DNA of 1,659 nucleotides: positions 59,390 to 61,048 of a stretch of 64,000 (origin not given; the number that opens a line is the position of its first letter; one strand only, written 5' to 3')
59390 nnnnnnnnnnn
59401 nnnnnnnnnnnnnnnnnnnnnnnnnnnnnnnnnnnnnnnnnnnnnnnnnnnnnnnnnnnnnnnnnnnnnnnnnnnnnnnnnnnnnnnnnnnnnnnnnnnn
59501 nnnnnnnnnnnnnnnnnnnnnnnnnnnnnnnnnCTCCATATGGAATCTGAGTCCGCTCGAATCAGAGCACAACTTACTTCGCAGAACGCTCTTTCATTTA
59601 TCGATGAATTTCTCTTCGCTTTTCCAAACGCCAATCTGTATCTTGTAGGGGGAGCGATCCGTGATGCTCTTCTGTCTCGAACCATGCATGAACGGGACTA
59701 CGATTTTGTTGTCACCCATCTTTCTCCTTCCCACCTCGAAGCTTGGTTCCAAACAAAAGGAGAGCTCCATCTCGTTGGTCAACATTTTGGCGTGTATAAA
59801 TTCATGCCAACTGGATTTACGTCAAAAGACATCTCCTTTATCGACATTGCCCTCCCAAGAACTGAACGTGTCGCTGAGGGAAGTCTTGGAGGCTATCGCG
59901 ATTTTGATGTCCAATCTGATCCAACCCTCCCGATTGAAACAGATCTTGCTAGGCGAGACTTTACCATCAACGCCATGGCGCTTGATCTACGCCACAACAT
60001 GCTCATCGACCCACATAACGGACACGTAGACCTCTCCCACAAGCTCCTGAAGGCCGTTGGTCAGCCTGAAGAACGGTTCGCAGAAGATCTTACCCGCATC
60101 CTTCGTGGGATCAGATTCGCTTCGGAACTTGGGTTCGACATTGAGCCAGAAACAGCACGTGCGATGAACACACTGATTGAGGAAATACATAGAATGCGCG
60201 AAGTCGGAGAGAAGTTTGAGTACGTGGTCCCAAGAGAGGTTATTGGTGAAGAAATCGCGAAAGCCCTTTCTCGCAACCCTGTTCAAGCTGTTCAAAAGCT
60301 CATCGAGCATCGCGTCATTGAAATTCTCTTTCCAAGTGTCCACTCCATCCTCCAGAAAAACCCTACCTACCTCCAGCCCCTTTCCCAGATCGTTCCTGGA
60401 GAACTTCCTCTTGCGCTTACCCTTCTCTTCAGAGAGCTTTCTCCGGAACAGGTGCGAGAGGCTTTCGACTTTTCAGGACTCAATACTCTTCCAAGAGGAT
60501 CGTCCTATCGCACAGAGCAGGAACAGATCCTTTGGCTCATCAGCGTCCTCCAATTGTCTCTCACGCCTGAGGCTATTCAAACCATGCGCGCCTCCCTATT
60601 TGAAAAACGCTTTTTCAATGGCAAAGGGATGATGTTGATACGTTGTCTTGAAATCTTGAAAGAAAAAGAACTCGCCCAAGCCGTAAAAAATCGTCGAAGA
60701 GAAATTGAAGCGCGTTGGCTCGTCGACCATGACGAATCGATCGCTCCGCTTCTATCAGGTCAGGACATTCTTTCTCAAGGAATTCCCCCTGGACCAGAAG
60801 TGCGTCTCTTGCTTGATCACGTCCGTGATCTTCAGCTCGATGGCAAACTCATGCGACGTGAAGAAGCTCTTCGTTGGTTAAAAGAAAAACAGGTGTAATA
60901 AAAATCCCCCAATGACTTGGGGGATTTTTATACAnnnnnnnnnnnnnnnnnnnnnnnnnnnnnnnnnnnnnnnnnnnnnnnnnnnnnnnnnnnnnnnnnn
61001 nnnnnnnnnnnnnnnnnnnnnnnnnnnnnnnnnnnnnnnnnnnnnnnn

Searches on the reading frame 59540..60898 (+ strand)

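Call 19: search_protein_families(library=ncbifam, proteins=[window:59540-60898:+], max_evalue=0.00001)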
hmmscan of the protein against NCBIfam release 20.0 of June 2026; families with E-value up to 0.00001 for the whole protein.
window:59540-60898:+ (452 aa): 9 families
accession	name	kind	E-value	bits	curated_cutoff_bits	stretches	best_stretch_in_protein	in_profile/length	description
NF009814.0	PRK13299.1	equivalog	3.4e-36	125.1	290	1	34-219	24-191/396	CCA tRNA nucleotidyltransferase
NF008137.0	PRK10885.1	equivalog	3e-35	121.8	451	1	32-269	2-212/409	multifunctional CCA addition/repair protein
TIGR01942.1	pcnB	subfamily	5.3e-34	117.7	305.65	1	4-279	5-253/425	polynucleotide adenylyltransferase PcnB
TIGR02692.1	tRNA_CCA_actino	equivalog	4.4e-33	114.6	438.8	1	25-270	22-246/466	CCA tRNA nucleotidyltransferase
NF009813.0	PRK13298.1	equivalog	6.7e-30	104.3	606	1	33-276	3-219/417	tRNA CCA-pyrophosphorylase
NF009811.0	PRK13296.1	equivalog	2.1e-22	79.5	469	1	32-275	2-216/360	CCA tRNA nucleotidyltransferase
NF009812.0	PRK13297.1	equivalog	2.8e-22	79.3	624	1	32-242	13-193/364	tRNA CCA-pyrophosphorylase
NF008634.1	PRK11623.1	equivalog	2.8e-18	65.7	702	1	13-268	45-284/469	polynucleotide adenylyltransferase PcnB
NF041569.1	A-tRNAntase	equivalog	2.1e-15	56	1440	1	132-267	567-695/880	A-adding tRNA nucleotidyltransferase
